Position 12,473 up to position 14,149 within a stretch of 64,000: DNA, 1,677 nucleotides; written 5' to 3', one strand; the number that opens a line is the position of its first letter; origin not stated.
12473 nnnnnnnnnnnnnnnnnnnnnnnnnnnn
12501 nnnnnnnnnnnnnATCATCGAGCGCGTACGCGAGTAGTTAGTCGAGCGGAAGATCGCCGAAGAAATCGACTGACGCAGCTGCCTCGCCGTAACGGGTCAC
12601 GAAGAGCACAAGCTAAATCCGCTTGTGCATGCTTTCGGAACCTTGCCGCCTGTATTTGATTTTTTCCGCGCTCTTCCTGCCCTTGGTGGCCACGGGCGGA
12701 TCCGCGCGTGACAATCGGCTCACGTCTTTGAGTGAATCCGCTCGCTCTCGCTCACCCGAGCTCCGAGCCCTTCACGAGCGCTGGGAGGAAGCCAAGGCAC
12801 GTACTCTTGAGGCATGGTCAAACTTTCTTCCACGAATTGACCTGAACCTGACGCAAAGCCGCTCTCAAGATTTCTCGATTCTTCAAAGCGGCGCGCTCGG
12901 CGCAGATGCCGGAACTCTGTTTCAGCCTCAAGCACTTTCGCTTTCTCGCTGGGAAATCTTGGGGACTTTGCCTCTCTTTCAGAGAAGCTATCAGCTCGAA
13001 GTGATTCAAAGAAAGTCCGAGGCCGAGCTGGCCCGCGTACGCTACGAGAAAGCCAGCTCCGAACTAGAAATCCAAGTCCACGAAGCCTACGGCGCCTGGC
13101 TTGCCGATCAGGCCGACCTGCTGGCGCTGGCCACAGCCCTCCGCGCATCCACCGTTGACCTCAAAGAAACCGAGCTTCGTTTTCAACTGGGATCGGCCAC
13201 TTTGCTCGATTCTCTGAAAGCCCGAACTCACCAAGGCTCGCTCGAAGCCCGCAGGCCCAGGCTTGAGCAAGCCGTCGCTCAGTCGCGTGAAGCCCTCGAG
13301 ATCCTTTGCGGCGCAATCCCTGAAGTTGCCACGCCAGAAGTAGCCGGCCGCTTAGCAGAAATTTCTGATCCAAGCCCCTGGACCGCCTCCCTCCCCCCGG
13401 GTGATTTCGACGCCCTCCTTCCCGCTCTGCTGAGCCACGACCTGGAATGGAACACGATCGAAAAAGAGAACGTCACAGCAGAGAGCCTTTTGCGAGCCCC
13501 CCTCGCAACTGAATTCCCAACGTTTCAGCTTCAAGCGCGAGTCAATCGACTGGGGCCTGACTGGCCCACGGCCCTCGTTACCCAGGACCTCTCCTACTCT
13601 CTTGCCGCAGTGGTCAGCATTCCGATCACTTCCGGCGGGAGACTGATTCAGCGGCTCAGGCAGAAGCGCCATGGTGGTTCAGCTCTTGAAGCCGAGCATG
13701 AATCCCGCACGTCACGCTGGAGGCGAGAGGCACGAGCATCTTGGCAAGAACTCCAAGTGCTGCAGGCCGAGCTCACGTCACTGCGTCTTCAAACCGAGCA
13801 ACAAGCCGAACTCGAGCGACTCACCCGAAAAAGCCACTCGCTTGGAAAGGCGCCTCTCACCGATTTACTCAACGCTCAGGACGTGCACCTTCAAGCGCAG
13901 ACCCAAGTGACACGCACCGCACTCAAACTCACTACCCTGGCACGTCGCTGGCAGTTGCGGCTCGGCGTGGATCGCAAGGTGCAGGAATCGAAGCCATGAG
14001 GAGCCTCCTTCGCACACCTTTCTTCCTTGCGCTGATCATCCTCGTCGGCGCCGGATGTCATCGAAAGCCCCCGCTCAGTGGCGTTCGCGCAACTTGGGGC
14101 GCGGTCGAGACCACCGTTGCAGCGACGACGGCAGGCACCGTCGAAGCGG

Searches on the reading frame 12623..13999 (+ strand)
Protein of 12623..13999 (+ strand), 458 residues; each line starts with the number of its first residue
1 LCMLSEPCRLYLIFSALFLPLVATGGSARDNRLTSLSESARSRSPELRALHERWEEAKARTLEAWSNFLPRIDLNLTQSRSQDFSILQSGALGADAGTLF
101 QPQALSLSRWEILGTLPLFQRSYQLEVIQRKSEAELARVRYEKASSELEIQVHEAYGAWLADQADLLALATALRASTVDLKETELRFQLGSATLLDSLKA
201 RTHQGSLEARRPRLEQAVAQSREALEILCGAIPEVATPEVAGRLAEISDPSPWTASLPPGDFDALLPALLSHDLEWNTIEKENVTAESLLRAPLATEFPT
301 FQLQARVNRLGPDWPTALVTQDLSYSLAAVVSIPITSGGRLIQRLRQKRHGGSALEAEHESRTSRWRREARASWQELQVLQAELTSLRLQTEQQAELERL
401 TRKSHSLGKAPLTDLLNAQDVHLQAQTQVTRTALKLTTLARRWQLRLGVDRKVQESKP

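Call 29: search_protein_families(library=pfam, proteins=[window:12623-13999:+], max_evalue=0.00001)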
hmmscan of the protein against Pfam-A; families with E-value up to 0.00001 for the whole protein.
window:12623-13999:+ (458 aa): 1 family
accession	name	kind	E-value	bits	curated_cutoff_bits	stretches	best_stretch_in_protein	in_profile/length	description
PF02321.23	OEP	-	3.8e-31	108.8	22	2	36-228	4-185/187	Outer membrane efflux protein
